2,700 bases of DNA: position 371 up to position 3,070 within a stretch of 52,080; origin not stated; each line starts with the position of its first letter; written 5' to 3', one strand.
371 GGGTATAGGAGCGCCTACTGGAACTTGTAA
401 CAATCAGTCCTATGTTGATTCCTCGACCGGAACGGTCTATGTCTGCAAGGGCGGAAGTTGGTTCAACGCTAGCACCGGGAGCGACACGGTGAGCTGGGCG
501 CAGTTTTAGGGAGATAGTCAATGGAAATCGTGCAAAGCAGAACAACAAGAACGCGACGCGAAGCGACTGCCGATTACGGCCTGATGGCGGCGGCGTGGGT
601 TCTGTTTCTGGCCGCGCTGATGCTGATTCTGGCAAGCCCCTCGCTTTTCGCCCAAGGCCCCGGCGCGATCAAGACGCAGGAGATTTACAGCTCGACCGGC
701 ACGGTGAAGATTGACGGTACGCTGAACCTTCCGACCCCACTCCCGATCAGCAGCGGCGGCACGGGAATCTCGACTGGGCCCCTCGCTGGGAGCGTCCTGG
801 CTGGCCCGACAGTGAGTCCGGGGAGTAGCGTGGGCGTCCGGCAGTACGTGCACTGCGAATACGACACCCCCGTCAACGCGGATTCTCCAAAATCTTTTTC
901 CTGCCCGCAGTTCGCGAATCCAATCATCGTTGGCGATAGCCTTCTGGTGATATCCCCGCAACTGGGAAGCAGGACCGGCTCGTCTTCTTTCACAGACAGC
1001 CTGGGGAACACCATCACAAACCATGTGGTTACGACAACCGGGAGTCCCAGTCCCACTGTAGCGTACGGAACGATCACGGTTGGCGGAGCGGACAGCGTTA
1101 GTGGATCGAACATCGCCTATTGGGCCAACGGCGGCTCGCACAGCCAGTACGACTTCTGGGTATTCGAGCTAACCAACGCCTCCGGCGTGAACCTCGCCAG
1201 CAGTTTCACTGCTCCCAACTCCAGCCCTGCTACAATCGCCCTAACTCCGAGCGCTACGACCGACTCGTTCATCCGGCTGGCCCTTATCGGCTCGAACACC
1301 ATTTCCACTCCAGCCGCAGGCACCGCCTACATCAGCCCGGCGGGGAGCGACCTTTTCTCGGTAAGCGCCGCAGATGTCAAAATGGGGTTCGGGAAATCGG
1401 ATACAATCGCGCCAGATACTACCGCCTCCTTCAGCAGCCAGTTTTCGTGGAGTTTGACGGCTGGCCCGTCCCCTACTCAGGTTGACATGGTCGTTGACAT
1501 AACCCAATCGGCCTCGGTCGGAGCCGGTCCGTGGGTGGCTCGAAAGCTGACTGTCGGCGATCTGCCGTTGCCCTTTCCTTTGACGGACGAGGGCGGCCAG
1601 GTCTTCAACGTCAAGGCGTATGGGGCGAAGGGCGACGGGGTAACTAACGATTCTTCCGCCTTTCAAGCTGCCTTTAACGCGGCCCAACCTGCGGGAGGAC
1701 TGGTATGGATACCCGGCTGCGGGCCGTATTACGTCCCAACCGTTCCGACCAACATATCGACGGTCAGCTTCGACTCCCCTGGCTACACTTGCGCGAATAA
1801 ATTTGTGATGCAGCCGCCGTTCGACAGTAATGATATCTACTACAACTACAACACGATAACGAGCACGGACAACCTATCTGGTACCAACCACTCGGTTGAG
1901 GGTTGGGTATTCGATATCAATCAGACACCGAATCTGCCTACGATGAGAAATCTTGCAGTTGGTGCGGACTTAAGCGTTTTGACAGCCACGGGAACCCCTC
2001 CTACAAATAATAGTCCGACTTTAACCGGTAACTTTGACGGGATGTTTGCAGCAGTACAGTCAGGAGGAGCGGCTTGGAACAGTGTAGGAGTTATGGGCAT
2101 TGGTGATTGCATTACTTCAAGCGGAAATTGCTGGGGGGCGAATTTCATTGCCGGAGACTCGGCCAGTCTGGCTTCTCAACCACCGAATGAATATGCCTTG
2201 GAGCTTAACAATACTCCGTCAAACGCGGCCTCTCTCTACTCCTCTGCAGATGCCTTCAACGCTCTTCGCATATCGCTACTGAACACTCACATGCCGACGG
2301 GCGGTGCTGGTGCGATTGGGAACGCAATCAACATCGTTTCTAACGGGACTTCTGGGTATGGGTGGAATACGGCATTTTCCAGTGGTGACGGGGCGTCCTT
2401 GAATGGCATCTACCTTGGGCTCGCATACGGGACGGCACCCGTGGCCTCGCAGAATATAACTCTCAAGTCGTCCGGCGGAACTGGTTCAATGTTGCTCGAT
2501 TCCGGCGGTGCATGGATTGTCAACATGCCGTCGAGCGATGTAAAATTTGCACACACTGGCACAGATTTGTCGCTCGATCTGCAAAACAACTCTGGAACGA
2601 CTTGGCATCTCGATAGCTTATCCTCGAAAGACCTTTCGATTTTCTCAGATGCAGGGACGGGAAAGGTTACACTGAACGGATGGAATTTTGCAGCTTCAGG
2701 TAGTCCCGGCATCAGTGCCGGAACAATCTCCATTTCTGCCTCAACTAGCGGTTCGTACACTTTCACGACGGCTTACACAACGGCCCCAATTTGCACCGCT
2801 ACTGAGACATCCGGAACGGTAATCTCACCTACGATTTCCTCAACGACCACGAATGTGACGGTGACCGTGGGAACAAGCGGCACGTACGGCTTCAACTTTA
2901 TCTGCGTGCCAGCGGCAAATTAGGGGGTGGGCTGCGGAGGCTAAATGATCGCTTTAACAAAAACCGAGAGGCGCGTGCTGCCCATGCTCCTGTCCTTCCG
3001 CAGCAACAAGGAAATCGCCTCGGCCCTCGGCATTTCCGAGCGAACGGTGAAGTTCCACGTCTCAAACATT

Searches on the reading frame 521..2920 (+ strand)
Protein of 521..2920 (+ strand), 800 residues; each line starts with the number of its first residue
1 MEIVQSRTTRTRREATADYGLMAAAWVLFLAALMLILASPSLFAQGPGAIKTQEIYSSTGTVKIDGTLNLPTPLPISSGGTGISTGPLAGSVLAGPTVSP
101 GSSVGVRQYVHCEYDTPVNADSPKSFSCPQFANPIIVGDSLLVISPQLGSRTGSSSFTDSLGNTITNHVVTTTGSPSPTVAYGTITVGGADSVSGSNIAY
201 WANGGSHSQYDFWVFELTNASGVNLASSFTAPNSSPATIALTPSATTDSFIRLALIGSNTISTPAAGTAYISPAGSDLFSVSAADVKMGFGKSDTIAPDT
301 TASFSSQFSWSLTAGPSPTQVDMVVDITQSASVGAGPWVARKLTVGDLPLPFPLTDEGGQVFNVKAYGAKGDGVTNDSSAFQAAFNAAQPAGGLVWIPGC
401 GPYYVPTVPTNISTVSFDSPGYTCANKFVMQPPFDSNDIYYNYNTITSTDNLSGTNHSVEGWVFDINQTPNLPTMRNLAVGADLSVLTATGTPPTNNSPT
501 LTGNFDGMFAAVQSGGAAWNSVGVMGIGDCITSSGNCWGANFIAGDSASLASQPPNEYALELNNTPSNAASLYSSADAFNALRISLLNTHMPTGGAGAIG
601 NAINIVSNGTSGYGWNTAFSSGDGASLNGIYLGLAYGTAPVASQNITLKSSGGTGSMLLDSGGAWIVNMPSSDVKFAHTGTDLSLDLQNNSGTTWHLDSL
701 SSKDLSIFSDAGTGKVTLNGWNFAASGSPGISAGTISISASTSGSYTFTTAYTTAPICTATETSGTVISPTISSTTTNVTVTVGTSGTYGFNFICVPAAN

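Call 42: search_protein_families(library=phrogs, proteins=[window:521-2920:+], max_evalue=0.00001)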
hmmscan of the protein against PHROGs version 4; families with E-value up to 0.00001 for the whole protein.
window:521-2920:+ (800 aa): 2 families
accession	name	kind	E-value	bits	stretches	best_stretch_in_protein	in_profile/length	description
phrog_2234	-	tail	2e-08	34.4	1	360-405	184-229/757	tail spike protein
phrog_14558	-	tail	7.2e-06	25.5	0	356-411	99-153/740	tail spike protein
